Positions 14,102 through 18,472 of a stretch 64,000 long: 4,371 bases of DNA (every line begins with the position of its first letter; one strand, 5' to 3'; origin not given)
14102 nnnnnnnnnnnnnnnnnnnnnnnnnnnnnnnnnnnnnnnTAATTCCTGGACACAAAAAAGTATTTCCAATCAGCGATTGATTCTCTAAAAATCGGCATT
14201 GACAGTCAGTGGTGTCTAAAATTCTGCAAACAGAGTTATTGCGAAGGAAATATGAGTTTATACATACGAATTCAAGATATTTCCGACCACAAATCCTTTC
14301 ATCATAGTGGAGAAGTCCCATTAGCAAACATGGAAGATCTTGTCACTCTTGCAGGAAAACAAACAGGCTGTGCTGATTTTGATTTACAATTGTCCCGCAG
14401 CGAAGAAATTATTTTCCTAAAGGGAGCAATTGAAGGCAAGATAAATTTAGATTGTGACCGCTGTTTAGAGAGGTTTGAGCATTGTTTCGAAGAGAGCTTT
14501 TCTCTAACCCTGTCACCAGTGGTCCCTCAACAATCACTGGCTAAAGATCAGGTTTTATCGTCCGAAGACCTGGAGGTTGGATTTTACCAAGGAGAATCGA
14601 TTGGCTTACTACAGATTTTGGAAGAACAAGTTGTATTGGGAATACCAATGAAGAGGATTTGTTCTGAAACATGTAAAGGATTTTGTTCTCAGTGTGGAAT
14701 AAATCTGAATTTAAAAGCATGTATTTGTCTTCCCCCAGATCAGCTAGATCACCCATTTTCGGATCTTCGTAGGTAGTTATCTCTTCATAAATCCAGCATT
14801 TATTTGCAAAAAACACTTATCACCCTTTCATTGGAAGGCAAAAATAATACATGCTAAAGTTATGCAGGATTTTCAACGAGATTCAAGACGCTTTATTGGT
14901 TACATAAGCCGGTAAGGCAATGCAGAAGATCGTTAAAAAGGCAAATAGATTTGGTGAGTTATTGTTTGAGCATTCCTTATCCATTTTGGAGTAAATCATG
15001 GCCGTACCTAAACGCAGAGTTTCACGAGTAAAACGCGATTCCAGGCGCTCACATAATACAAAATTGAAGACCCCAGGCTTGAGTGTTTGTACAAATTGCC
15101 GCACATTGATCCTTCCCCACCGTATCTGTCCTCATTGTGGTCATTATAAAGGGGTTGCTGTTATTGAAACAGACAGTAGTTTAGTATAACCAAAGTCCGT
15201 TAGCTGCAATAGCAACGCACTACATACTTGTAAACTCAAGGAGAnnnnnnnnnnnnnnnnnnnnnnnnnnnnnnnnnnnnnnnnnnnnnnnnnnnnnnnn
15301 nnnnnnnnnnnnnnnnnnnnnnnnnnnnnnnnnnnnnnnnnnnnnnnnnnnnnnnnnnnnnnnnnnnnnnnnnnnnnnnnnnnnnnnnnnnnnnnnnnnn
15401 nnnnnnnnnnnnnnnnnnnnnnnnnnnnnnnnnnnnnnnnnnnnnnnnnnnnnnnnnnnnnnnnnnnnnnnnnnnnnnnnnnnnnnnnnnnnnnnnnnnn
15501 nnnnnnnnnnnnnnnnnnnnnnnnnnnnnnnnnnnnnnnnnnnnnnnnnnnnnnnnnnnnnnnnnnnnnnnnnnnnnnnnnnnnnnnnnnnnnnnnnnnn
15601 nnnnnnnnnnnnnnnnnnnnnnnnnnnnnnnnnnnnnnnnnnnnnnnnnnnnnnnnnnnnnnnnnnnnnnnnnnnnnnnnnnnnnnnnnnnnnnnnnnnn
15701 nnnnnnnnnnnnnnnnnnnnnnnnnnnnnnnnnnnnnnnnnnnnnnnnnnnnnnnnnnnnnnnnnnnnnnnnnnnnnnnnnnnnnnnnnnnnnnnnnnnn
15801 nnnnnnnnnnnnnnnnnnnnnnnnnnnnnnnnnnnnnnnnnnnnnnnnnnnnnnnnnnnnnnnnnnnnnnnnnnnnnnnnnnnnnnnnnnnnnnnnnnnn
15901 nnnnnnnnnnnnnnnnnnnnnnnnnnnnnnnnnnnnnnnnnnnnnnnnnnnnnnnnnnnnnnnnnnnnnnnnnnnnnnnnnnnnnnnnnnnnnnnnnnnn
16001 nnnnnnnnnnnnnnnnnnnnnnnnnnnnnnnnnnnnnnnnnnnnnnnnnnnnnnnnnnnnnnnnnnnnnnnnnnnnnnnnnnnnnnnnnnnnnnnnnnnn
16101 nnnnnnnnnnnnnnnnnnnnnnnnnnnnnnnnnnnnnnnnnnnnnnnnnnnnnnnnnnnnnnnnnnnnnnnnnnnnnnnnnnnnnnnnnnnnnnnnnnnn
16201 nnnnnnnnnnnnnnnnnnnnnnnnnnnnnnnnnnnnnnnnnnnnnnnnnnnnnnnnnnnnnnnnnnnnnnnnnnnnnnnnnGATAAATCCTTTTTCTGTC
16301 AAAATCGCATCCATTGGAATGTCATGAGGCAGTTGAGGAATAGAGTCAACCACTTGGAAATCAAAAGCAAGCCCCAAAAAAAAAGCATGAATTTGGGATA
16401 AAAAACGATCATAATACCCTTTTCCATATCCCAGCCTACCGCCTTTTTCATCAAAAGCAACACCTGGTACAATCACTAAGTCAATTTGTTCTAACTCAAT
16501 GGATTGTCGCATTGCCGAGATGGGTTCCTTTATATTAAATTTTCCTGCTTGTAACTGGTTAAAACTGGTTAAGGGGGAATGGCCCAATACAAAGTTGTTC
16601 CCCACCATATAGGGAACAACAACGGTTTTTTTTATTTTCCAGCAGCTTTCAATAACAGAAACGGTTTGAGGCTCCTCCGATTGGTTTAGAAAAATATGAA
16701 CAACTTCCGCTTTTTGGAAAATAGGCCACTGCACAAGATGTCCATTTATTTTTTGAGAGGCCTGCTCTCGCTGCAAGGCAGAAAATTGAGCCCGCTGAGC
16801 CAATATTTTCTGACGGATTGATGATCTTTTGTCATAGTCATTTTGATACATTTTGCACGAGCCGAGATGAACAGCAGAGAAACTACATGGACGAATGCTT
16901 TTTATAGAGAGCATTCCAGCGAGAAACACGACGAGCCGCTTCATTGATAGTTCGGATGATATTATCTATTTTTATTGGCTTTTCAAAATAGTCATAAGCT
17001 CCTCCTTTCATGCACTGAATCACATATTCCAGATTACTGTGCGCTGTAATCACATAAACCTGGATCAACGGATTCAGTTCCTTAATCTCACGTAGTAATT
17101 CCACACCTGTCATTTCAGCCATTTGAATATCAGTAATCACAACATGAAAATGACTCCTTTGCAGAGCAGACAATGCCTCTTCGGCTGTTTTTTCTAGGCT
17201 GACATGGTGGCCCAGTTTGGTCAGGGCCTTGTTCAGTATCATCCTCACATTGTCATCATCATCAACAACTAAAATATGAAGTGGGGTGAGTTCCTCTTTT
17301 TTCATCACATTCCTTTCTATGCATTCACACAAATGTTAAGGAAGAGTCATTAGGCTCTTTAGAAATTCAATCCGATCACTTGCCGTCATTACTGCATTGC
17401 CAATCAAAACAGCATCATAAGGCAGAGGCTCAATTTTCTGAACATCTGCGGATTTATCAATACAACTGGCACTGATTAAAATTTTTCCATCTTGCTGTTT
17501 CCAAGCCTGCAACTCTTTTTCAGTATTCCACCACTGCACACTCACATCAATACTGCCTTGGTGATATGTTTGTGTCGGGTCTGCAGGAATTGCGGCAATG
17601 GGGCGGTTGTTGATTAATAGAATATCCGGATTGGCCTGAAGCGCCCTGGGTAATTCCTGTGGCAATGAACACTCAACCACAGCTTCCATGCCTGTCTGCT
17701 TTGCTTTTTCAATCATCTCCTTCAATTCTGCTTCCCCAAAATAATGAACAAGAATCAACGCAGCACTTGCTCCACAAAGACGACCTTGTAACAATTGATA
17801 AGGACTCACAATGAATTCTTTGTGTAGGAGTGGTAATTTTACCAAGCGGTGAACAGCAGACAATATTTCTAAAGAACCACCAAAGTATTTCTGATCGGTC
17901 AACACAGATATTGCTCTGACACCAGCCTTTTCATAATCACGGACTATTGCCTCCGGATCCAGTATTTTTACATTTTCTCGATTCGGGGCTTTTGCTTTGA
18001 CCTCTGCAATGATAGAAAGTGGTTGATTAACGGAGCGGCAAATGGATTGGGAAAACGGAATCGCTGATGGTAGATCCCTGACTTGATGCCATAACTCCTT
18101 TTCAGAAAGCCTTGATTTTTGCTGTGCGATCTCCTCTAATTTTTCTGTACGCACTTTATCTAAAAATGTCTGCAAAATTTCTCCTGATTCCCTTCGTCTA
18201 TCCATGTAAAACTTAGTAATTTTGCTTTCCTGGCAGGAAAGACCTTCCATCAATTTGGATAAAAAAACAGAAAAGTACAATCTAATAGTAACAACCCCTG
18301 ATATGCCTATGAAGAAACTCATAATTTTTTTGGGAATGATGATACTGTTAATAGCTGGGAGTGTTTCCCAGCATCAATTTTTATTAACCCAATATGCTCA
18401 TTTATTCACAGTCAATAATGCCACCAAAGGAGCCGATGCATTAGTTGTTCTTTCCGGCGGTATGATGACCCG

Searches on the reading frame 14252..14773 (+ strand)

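Call 28: search_protein_families(library=pfam, proteins=[window:14252-14773:+], max_evalue=0.0001)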
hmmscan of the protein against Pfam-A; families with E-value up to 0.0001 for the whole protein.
window:14252-14773:+ (174 aa): 1 family
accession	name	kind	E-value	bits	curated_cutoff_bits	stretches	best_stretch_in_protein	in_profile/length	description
PF02620.22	YceD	-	5.2e-24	85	33.2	1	56-172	1-115/119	Large ribosomal RNA subunit accumulation protein YceD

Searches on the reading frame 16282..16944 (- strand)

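Call 28: search_protein_families(library=pfam, proteins=[window:16282-16944:-], max_evalue=0.0001)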
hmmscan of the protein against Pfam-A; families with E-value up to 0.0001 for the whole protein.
window:16282-16944:- (221 aa): 1 family
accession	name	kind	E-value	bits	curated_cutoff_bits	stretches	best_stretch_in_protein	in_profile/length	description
PF01812.26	5-FTHF_cyc-lig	-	3.4e-47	161.2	27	1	41-217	2-186/186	5-formyltetrahydrofolate cyclo-ligase family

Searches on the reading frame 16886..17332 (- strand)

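Call 28: search_protein_families(library=pfam, proteins=[window:16886-17332:-], max_evalue=0.0001)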
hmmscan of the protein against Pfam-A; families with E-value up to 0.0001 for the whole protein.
window:16886-17332:- (149 aa): 2 families
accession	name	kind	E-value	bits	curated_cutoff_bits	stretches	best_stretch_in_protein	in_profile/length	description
PF00072.30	Response_reg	-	7e-29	100.7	30.2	1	20-129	1-110/111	Response regulator receiver domain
PF23198.2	PDE8A_N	-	1.2e-06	28.9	29.6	1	18-95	11-89/147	PDE8A-like, N-terminal domain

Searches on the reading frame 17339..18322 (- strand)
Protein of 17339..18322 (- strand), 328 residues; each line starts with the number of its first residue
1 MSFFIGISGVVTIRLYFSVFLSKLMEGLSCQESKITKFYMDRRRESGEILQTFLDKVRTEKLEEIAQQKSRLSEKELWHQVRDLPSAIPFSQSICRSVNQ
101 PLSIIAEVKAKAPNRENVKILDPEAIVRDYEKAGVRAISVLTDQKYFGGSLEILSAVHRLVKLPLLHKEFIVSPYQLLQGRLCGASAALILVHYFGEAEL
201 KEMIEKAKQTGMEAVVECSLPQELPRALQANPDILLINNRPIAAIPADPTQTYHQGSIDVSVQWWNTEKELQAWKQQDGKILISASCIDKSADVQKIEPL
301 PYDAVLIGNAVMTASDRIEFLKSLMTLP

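Call 28: search_protein_families(library=pfam, proteins=[window:17339-18322:-], max_evalue=0.0001)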
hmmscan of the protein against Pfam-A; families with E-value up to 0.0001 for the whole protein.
window:17339-18322:- (328 aa): 1 family
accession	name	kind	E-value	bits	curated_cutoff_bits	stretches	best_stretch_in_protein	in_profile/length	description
PF00218.27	IGPS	-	2.4e-50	171.6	27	1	54-324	1-254/254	Indole-3-glycerol phosphate synthase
